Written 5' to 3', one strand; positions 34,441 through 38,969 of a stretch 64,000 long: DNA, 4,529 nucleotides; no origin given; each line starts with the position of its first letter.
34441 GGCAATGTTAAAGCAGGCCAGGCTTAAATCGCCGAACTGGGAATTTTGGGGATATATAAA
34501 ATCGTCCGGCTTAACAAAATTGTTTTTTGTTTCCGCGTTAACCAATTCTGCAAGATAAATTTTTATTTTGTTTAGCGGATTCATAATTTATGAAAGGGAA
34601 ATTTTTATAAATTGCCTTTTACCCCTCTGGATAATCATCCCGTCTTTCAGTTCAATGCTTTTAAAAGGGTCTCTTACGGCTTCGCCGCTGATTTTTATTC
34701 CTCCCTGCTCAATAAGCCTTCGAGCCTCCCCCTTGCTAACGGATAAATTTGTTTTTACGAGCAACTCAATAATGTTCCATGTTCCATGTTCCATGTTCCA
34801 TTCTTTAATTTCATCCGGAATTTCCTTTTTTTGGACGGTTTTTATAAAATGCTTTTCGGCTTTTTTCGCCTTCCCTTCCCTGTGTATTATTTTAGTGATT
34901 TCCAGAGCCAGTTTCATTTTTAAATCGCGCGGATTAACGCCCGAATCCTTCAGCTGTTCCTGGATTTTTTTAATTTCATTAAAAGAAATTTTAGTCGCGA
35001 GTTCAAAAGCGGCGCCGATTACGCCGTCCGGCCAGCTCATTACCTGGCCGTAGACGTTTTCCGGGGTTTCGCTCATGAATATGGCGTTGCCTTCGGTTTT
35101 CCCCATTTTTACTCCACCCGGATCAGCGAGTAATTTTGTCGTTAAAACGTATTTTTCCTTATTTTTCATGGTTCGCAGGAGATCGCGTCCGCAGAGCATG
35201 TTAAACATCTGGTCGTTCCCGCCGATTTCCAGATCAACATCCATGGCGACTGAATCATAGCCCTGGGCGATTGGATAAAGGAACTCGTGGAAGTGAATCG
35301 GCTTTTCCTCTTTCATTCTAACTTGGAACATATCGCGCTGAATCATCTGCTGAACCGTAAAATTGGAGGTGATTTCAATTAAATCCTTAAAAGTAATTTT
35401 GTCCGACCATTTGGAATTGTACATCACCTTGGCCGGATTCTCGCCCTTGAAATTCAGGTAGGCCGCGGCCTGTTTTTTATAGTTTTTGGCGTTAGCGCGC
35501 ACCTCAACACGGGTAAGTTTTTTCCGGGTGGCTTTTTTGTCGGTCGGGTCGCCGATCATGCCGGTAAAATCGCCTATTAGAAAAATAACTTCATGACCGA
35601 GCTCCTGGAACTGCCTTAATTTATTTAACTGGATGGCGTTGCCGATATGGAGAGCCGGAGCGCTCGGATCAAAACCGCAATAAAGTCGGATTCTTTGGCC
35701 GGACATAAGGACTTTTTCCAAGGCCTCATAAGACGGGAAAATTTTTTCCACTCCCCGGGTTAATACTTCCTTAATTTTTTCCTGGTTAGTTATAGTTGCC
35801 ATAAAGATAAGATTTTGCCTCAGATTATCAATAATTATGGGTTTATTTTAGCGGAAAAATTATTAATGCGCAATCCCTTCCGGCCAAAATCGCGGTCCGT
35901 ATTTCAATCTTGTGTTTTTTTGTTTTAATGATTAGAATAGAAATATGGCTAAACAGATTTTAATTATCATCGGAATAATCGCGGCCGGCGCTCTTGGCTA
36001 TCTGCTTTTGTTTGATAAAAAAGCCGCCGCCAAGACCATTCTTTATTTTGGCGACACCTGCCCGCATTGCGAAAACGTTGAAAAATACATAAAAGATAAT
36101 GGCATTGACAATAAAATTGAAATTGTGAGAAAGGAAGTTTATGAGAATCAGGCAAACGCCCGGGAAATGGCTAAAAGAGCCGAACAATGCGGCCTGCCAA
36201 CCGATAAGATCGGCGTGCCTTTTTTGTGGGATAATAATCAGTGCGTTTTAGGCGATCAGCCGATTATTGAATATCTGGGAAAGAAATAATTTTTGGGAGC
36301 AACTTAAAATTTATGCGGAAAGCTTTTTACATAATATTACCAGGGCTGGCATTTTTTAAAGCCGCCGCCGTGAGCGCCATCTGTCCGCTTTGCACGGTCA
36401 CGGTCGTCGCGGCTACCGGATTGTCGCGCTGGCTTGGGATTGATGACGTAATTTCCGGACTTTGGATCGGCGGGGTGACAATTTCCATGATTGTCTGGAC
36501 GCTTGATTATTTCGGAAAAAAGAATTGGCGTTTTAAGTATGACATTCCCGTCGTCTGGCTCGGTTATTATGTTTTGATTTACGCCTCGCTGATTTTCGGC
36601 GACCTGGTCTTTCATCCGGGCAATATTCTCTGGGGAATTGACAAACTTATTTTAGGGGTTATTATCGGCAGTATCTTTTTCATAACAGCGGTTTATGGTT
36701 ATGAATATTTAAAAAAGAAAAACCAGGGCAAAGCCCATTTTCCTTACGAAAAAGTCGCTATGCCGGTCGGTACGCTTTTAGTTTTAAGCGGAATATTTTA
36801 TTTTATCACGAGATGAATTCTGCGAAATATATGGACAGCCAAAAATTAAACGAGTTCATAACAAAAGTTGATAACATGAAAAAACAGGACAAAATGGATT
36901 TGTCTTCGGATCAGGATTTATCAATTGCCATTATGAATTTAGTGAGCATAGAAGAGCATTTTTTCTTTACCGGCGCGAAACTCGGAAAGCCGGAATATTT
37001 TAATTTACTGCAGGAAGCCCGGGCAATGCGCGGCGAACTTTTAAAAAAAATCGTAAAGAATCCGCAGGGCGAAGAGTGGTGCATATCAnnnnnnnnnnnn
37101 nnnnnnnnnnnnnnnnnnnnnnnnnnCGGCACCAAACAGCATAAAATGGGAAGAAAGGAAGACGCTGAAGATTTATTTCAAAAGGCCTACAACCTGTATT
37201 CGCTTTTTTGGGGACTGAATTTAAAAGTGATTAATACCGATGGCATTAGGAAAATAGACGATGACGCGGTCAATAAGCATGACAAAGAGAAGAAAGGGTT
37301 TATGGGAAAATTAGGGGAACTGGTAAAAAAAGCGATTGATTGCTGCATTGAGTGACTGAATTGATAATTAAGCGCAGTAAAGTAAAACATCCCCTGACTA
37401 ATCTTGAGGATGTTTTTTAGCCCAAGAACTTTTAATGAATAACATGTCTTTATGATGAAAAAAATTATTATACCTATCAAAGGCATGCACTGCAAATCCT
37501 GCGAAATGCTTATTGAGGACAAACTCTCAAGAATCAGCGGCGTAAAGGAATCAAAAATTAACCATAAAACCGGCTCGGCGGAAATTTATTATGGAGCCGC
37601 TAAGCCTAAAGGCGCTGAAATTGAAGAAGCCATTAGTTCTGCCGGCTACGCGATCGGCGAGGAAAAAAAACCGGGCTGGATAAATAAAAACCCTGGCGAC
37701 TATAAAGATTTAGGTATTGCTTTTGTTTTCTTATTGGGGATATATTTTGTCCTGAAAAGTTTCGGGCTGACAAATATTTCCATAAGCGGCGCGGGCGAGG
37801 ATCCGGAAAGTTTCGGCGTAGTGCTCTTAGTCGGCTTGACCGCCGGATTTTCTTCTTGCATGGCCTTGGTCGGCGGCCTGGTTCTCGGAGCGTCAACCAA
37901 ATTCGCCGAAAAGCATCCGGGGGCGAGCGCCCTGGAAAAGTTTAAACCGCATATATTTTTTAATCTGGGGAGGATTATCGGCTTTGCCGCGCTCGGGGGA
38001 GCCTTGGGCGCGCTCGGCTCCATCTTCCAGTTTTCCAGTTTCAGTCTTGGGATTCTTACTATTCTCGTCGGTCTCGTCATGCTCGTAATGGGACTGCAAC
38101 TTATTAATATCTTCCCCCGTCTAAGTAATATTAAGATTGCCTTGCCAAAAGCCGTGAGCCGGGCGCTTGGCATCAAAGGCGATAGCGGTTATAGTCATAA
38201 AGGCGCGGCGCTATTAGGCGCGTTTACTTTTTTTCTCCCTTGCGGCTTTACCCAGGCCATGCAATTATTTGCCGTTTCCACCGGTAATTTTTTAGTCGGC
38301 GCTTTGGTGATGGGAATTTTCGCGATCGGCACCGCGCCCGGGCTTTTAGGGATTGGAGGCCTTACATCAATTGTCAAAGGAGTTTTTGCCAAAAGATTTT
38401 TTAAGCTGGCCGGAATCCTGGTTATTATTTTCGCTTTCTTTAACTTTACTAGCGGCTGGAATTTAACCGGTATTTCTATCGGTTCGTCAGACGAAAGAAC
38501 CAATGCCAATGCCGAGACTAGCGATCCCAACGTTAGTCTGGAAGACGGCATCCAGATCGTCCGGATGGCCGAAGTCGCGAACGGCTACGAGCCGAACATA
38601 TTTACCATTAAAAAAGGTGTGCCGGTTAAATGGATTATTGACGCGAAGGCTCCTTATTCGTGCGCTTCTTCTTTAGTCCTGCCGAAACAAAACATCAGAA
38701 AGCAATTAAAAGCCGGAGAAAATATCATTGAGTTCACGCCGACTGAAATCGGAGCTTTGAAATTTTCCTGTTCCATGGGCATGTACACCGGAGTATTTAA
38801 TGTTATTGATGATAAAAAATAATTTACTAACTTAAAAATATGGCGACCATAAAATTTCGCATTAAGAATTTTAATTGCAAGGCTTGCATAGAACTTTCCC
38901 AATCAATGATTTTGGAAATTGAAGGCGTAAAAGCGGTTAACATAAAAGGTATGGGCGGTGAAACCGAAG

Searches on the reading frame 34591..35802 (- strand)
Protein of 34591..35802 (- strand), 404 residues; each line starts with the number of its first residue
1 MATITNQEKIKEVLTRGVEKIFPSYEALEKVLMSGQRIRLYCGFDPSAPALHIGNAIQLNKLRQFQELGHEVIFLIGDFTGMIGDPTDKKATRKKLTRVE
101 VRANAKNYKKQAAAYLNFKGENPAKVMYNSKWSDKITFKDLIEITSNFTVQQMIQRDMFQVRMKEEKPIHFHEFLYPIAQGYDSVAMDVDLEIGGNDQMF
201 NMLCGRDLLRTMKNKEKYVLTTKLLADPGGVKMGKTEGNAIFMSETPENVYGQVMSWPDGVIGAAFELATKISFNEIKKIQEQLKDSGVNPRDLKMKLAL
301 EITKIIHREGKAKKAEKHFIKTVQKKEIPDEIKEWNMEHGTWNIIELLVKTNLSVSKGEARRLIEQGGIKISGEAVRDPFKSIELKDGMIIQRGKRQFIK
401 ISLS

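Call 52: find_homologous_proteins(query=window:34591-35802:-, max_evalue=1e-30)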
Query window:34591-35802:- (404 aa): 8000 proteins with E <= 1e-30 among 8000 candidates; the best 120 are listed.
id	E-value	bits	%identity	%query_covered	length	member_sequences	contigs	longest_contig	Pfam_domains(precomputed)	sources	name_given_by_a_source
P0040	3.4e-253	858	95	100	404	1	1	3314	PF22421.2,PF00579.32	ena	-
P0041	1.4e-247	839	94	99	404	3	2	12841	PF22421.2,PF00579.32,PF01479.31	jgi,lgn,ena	-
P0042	1.2e-227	774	85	100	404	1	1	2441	PF22421.2,PF00579.32,PF01479.31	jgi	-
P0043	9.2e-226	767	84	100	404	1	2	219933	PF22421.2,PF00579.32,PF01479.31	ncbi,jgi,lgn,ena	ncbi:MAG: tyrosine--tRNA ligase [Patescibacteria group bacterium]|jgi:tyrosyl-tRNA synthetase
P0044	1.6e-224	763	85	100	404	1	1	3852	PF22421.2,PF00579.32,PF01479.31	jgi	-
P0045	9.6e-222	754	83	100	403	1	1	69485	PF22421.2,PF00579.32,PF01479.31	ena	-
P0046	2.2e-195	667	73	99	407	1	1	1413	PF22421.2,PF00579.32,PF01479.31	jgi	jgi:tyrosyl-tRNA synthetase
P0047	1.2e-192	658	72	100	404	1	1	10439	PF22421.2,PF00579.32,PF01479.31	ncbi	ncbi:MAG: tyrosine--tRNA ligase [Patescibacteria group bacterium]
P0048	4.4e-189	647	71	100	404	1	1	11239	PF22421.2,PF00579.32,PF01479.31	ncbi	ncbi:MAG: tyrosine--tRNA ligase [Patescibacteria group bacterium]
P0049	1.5e-186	638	70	99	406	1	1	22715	PF22421.2,PF00579.32,PF01479.31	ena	-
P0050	3.2e-185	634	70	99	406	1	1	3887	PF22421.2,PF00579.32,PF01479.31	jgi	jgi:tyrosyl-tRNA synthetase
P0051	4.0e-185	634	69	99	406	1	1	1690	PF22421.2,PF00579.32,PF01479.31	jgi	jgi:tyrosyl-tRNA synthetase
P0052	1.1e-184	632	70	99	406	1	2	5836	PF22421.2,PF00579.32,PF01479.31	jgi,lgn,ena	-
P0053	1.7e-184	632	69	99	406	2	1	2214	PF22421.2,PF00579.32,PF01479.31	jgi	-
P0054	5.2e-184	630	70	98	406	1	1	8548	PF22421.2,PF00579.32,PF01479.31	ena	-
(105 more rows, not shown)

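Call 55: find_encoding_contigs(protein=P0040, flank=1000, max_places=2)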
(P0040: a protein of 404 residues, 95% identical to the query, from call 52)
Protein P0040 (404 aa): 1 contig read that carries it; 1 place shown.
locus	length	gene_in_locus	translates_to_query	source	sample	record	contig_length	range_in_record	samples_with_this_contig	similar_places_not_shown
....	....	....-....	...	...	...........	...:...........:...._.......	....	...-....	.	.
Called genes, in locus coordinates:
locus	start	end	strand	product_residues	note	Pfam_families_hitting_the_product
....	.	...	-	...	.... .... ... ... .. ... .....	-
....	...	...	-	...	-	-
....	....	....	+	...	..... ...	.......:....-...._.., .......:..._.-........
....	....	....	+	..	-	?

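Call 56: find_encoding_contigs(protein=P0041, flank=6000, max_places=3)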
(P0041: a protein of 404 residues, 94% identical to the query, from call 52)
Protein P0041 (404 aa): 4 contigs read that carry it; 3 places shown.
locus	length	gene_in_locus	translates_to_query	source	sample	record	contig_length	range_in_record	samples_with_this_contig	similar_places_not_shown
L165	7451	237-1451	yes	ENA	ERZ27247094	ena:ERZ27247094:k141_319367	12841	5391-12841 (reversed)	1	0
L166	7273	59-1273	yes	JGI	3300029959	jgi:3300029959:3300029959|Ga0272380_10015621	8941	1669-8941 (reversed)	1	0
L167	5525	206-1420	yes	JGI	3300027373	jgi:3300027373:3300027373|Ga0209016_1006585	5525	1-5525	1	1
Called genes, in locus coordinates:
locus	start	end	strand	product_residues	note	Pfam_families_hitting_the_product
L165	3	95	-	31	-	?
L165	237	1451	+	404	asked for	PF00579:tRNA-synt_1b, PF22421:SYY_C-terminal, PF01479:S4 (weak)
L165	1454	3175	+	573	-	PF03485:Arg_tRNA_synt_N, PF00750:tRNA-synt_1d, PF05746:DALR_1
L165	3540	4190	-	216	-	PF00485:PRK (weak)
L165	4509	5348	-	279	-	PF02498:Bro-N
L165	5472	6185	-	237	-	-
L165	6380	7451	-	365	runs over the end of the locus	PF13173:AAA_14, PF13401:AAA_22 (faint), PF13635:DUF4143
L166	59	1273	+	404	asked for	PF00579:tRNA-synt_1b, PF22421:SYY_C-terminal, PF01479:S4 (weak)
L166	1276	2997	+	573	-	PF03485:Arg_tRNA_synt_N, PF00750:tRNA-synt_1d, PF05746:DALR_1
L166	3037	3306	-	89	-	-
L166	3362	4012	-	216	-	PF00485:PRK (weak)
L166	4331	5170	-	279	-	PF02498:Bro-N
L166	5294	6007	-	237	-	-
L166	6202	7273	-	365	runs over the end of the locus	PF13173:AAA_14, PF13401:AAA_22 (faint), PF13635:DUF4143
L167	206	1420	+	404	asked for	PF00579:tRNA-synt_1b, PF22421:SYY_C-terminal, PF01479:S4 (weak)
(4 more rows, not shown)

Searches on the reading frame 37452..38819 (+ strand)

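Call 60: search_protein_families(library=pfam, proteins=[window:37452-38819:+], max_evalue=0.00001)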
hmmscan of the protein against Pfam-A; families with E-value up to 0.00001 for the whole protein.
window:37452-38819:+ (456 aa): 2 families
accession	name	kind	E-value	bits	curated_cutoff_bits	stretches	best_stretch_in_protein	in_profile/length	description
PF13386.12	DsbD_2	-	4.8e-31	108.6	24.9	1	124-329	2-198/199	Cytochrome C biogenesis protein transmembrane region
PF00403.32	HMA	-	6.3e-12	46.2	24.8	1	7-66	2-61/62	Heavy-metal-associated domain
